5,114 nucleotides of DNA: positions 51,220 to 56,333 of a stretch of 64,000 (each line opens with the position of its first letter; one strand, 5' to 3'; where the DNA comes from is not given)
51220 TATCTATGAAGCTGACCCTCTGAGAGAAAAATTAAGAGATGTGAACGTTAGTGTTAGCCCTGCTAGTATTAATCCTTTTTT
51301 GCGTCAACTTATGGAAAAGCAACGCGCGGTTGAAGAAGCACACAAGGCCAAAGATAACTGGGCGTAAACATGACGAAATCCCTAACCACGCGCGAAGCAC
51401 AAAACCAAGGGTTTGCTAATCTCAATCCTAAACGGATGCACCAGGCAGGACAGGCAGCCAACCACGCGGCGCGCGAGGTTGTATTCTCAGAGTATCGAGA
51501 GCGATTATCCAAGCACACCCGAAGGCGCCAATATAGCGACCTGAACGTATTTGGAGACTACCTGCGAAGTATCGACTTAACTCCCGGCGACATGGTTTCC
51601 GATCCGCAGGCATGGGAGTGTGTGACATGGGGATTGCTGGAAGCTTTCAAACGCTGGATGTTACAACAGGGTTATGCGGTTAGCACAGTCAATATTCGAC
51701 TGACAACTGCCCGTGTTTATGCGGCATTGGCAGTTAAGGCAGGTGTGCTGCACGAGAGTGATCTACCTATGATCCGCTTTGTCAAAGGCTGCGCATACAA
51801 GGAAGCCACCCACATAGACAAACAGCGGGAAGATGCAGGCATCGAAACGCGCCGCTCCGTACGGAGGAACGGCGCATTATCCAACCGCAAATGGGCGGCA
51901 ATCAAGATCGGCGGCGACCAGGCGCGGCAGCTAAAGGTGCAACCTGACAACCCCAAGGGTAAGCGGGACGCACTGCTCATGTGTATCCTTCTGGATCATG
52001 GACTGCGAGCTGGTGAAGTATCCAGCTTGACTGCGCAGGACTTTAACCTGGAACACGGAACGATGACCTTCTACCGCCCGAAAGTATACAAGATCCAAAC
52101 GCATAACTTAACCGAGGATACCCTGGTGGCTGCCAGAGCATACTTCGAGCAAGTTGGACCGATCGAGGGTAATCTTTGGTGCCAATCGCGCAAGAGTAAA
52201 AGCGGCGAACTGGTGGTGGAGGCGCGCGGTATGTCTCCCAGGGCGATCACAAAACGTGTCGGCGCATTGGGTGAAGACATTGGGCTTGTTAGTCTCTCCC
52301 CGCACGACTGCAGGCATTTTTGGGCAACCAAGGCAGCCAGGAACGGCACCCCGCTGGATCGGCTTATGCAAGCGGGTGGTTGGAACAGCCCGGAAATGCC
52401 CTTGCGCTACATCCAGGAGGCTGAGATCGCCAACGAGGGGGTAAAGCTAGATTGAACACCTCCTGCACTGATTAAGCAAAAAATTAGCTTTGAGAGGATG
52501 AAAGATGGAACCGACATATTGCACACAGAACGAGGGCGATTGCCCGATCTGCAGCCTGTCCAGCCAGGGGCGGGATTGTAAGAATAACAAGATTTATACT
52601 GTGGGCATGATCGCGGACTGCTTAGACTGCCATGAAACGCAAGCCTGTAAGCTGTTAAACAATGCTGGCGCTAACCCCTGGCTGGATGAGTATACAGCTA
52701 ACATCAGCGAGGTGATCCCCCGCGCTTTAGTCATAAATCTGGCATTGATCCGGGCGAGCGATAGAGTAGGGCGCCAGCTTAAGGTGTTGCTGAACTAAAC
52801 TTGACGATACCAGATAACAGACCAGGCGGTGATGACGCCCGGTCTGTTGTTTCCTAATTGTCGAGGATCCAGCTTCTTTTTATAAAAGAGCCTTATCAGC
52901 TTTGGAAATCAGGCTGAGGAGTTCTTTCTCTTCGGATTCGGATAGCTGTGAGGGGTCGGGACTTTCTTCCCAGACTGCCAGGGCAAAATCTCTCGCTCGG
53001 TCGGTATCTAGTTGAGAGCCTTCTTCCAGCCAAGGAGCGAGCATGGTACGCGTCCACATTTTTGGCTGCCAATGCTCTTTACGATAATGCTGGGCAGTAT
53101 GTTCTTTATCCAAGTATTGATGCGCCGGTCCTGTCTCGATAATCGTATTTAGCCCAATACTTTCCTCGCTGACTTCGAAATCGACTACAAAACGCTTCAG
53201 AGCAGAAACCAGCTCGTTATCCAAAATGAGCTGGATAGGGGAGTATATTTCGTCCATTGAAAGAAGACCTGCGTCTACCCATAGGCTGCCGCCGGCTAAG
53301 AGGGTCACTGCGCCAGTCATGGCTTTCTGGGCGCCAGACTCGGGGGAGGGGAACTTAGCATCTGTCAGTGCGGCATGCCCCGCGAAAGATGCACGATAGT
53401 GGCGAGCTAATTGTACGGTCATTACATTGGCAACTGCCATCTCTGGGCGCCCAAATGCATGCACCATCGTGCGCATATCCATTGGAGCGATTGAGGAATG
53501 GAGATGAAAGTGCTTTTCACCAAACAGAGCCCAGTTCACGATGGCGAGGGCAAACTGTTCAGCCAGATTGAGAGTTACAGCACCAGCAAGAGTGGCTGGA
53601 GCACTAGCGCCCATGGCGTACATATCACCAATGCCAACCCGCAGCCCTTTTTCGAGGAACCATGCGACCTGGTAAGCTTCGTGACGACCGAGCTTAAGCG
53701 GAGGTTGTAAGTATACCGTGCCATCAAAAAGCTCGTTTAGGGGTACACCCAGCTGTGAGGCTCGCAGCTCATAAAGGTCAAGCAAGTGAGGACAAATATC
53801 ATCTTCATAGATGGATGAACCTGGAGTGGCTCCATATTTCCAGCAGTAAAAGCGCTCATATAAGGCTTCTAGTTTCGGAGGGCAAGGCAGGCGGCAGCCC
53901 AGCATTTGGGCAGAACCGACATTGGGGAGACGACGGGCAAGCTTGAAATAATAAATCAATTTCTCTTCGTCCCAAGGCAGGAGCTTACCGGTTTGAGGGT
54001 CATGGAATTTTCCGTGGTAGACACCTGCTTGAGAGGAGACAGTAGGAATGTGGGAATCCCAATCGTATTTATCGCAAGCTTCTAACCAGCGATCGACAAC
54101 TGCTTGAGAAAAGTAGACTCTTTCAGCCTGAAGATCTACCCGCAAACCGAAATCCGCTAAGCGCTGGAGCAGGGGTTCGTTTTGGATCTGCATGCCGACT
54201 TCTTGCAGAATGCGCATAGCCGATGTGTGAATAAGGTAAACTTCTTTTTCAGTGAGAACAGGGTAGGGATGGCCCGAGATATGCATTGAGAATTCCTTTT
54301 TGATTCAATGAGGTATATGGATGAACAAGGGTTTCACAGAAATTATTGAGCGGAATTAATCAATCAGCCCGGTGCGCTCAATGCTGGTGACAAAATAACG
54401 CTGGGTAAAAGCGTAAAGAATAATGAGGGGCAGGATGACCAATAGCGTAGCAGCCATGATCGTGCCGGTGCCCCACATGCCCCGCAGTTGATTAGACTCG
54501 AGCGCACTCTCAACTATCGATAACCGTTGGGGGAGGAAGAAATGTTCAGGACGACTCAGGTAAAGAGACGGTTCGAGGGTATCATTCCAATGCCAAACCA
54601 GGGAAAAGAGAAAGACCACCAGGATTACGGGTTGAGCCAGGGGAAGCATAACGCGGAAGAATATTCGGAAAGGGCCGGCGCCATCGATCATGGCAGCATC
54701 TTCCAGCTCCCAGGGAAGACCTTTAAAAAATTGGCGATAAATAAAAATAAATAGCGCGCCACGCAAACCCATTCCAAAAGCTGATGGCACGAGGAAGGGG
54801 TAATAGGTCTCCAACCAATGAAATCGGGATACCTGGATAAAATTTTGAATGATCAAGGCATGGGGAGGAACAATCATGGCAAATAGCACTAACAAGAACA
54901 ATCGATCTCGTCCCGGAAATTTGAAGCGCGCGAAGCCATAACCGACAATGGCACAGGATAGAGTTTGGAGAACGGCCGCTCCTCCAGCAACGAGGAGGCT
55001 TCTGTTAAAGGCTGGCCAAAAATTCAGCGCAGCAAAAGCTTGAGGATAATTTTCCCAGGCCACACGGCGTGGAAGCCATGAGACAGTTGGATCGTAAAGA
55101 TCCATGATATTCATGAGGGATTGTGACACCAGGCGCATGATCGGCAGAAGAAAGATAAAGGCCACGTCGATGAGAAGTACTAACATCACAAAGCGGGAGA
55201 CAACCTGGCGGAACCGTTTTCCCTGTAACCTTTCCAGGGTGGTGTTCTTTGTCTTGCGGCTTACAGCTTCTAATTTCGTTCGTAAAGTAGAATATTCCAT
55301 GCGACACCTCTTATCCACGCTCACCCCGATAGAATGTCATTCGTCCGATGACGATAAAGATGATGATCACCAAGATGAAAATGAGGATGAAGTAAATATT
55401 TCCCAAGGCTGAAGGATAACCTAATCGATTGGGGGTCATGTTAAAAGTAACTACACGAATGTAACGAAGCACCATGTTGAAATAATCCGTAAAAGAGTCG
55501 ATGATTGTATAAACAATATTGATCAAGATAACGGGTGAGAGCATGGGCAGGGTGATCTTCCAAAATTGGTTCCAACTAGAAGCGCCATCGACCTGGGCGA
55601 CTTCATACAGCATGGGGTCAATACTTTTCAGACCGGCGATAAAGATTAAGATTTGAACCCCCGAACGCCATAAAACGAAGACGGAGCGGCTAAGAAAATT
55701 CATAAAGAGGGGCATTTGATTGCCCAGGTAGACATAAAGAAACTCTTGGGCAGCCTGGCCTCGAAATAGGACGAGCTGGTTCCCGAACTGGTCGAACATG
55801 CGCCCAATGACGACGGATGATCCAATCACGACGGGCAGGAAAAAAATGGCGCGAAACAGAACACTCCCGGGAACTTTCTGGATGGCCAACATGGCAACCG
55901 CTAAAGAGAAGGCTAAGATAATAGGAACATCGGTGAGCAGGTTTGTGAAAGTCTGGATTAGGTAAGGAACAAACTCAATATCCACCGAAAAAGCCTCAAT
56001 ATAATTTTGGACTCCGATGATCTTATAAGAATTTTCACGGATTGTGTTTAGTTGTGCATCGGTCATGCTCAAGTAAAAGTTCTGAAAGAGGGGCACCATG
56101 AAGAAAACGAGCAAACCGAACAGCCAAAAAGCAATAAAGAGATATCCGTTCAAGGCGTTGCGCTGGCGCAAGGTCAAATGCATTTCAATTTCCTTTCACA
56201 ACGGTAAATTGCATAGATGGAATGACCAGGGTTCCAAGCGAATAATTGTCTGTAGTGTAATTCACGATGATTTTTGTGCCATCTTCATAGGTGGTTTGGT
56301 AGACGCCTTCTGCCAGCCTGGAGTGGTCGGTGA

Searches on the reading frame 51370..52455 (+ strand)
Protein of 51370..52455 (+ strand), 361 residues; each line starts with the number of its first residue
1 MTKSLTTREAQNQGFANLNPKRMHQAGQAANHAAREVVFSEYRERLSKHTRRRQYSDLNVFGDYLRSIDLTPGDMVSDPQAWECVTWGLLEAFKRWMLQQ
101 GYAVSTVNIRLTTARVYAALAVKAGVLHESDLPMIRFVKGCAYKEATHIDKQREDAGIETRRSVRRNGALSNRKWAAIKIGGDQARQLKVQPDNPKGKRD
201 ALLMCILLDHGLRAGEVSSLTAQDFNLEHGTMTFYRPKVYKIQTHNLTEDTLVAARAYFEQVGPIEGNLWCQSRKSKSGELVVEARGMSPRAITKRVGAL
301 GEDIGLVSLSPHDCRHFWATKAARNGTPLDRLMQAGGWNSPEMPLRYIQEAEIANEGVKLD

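Call 30: search_protein_families(library=pfam, proteins=[window:51370-52455:+], max_evalue=0.00001)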
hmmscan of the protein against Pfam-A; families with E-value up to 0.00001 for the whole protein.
window:51370-52455:+ (361 aa): 1 family
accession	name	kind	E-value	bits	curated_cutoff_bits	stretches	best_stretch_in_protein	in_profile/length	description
PF00589.27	Phage_integrase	-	1e-21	77.9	27.1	1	183-351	6-169/172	Phage integrase family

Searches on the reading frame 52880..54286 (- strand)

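Call 30: search_protein_families(library=pfam, proteins=[window:52880-54286:-], max_evalue=0.00001)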
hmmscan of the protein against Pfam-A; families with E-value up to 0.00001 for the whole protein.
window:52880-54286:- (468 aa): 1 family
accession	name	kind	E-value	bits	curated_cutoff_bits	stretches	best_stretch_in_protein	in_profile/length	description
PF06253.16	MTTB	-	3.7e-43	147.7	25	2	191-462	223-494/500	Trimethylamine methyltransferase (MTTB)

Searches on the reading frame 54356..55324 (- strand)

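Call 30: search_protein_families(library=pfam, proteins=[window:54356-55324:-], max_evalue=0.00001)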
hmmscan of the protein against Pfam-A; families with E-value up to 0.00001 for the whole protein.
window:54356-55324:- (322 aa): 1 family
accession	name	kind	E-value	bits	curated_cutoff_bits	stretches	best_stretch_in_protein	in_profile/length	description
PF00528.27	BPD_transp_1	-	3e-15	56.9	26.4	1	127-315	4-182/184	Binding-protein-dependent transport system inner membrane component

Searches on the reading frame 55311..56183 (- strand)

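Call 30: search_protein_families(library=pfam, proteins=[window:55311-56183:-], max_evalue=0.00001)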
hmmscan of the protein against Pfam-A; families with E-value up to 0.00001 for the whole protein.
window:55311-56183:- (290 aa): 1 family
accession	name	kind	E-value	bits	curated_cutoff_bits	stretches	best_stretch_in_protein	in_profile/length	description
PF00528.27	BPD_transp_1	-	1.5e-06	28.5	26.4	1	76-279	20-171/184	Binding-protein-dependent transport system inner membrane component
